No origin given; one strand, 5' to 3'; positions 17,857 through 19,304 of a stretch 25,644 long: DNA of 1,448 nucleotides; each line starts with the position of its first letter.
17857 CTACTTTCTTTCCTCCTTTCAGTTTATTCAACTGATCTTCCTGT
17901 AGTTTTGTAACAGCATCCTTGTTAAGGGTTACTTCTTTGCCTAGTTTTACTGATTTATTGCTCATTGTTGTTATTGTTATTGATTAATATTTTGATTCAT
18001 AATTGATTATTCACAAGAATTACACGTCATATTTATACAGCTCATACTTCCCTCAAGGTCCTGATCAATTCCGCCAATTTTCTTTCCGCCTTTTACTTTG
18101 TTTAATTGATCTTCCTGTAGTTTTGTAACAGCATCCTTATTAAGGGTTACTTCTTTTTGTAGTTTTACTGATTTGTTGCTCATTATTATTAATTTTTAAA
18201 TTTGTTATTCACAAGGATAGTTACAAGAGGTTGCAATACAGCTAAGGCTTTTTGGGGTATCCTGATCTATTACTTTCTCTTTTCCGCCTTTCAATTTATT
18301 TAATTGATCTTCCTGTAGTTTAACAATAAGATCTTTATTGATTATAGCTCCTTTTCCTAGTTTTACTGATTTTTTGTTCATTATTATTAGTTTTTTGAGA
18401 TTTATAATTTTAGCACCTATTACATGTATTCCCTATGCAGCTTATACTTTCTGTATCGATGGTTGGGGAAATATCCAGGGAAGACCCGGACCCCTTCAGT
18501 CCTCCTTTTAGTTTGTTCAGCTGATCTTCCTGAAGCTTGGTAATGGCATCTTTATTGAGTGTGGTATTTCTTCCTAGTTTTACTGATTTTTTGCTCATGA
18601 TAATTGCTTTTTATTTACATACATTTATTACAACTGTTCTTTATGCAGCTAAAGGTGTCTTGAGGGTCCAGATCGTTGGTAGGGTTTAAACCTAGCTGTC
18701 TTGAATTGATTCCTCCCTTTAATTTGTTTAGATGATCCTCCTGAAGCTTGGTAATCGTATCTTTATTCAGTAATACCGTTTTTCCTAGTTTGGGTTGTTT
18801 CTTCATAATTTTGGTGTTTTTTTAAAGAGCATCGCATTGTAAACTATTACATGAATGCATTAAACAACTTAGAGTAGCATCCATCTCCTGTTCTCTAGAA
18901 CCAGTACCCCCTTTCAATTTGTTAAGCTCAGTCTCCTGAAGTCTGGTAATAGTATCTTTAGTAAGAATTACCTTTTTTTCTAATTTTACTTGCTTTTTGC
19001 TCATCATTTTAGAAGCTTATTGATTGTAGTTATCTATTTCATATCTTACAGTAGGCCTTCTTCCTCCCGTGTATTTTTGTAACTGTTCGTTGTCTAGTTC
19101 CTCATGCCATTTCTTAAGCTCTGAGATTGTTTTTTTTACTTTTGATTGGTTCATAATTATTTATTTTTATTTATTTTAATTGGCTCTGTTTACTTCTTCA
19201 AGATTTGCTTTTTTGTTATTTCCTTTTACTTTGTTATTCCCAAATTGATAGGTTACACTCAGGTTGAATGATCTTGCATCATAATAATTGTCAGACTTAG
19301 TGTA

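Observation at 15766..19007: Fifteen tandem precursor-peptide genes with a conserved leader and hypervariable Cys/Ser cores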

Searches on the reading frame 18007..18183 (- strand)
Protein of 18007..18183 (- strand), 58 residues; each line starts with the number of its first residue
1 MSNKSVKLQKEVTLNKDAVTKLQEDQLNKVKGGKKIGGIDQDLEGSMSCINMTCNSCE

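Call 84: search_protein_families(library=ncbifam, proteins=[window:18007-18183:-], max_evalue=0.001)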
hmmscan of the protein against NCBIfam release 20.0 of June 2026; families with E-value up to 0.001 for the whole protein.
window:18007-18183:- (58 aa): 1 family
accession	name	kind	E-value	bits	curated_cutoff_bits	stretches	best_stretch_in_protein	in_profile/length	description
NF038153.1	lant_leader_L1a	domain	3.9e-10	39.7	22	1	3-33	3-32/32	class I lanthipeptide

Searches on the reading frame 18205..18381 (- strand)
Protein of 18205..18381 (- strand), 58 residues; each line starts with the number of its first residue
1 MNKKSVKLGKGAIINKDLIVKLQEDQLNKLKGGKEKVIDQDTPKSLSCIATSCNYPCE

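Call 5: search_protein_families(library=ncbifam, proteins=[window:18205-18381:-], max_evalue=0.1)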
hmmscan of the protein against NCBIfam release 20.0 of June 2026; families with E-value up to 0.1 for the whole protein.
window:18205-18381:- (58 aa): 1 family
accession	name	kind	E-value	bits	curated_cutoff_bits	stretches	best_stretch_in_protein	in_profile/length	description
NF038153.1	lant_leader_L1a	domain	8.4e-07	29.1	22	1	1-33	1-32/32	class I lanthipeptide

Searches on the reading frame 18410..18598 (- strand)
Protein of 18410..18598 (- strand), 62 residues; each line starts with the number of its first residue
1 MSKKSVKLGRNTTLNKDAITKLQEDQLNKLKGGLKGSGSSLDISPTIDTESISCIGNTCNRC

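Call 5: search_protein_families(library=ncbifam, proteins=[window:18410-18598:-], max_evalue=0.1)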
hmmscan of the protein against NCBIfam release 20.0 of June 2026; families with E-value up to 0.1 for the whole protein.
window:18410-18598:- (62 aa): 1 family
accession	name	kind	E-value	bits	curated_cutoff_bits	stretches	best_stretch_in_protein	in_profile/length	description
NF038153.1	lant_leader_L1a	domain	4.9e-09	36.2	22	1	1-33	1-32/32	class I lanthipeptide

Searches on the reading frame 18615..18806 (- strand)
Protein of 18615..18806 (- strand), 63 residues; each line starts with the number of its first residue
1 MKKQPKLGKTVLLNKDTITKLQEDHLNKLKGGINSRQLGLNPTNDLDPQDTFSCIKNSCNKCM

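Call 5: search_protein_families(library=ncbifam, proteins=[window:18615-18806:-], max_evalue=0.1)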
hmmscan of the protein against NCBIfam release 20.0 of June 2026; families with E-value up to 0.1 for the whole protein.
window:18615-18806:- (63 aa): 1 family
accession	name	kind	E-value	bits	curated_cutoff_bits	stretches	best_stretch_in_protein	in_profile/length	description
NF038153.1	lant_leader_L1a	domain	2.8e-10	40.2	22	1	1-32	1-32/32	class I lanthipeptide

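Call 80: search_protein_families(library=pfam, proteins=[window:18615-18806:-], max_evalue=0.01)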
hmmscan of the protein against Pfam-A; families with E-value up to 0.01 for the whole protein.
window:18615-18806:- (63 aa): 0 families

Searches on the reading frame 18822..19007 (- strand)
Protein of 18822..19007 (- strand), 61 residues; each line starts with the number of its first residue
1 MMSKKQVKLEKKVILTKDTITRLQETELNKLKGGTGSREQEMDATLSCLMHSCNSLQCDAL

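Call 5: search_protein_families(library=ncbifam, proteins=[window:18822-19007:-], max_evalue=0.1)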
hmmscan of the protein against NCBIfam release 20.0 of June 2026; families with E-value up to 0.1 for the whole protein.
window:18822-19007:- (61 aa): 2 families
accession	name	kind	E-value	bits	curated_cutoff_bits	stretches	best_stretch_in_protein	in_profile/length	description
NF038153.1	lant_leader_L1a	domain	9.5e-10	38.5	22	1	3-34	2-32/32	class I lanthipeptide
NF011951.0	PRK15422.1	equivalog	0.025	14.9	132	1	8-44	10-45/81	septal ring assembly protein ZapB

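Call 22: find_related_loci(query=A1, collection=genome_contigs, flank=10000)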
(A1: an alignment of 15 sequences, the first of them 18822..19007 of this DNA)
Query A1 (61 aa) in genome_contigs; peptide patterns used: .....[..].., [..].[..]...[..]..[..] (x = any residue, [..] = any of these).
88 stretches matched a pattern; 7 encode a relative of the query (tblastn E <= 1e-3); 7 distinct loci.
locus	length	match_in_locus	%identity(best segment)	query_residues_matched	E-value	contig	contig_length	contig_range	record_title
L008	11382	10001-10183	84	1-61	1e-29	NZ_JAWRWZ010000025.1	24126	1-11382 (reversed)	Chryseobacterium sp. SIMBA_028 NODE_25_length_24126_cov_376.528421, whole genome shotgun sequence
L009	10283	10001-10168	57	1-54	4e-15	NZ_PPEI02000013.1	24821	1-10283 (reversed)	Chryseobacterium oncorhynchi strain 701B-08 scaffold_13, whole genome shotgun sequence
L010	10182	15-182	54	1-55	2e-14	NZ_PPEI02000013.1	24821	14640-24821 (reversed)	Chryseobacterium oncorhynchi strain 701B-08 scaffold_13, whole genome shotgun sequence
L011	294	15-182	54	1-55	2e-15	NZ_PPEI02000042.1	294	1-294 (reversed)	Chryseobacterium oncorhynchi strain 701B-08 scaffold_44, whole genome shotgun sequence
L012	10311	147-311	51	2-54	5e-14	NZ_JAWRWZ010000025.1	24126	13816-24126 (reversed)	Chryseobacterium sp. SIMBA_028 NODE_25_length_24126_cov_376.528421, whole genome shotgun sequence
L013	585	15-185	49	2-55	6e-13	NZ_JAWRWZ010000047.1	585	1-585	Chryseobacterium sp. SIMBA_028 NODE_57_length_585_cov_496.061024, whole genome shotgun sequence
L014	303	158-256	64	2-34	2e-10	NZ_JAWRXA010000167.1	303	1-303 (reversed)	Chryseobacterium sp. SIMBA_029 NODE_503_length_303_cov_0.800885, whole genome shotgun sequence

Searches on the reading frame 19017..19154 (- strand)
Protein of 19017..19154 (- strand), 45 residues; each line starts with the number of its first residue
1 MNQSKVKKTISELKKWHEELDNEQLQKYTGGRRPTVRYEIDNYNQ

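Call 5: search_protein_families(library=ncbifam, proteins=[window:19017-19154:-], max_evalue=0.1)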
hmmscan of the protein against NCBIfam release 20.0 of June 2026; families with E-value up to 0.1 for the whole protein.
window:19017-19154:- (45 aa): 1 family
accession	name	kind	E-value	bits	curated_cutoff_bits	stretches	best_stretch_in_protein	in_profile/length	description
TIGR04149.1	GG_sam_targ_CFB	domain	0.05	13.5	25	1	11-32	10-29/43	TIGR04149 family rSAM-modified RiPP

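Call 80: search_protein_families(library=pfam, proteins=[window:19017-19154:-], max_evalue=0.01)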
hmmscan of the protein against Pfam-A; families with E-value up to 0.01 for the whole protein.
window:19017-19154:- (45 aa): 0 families
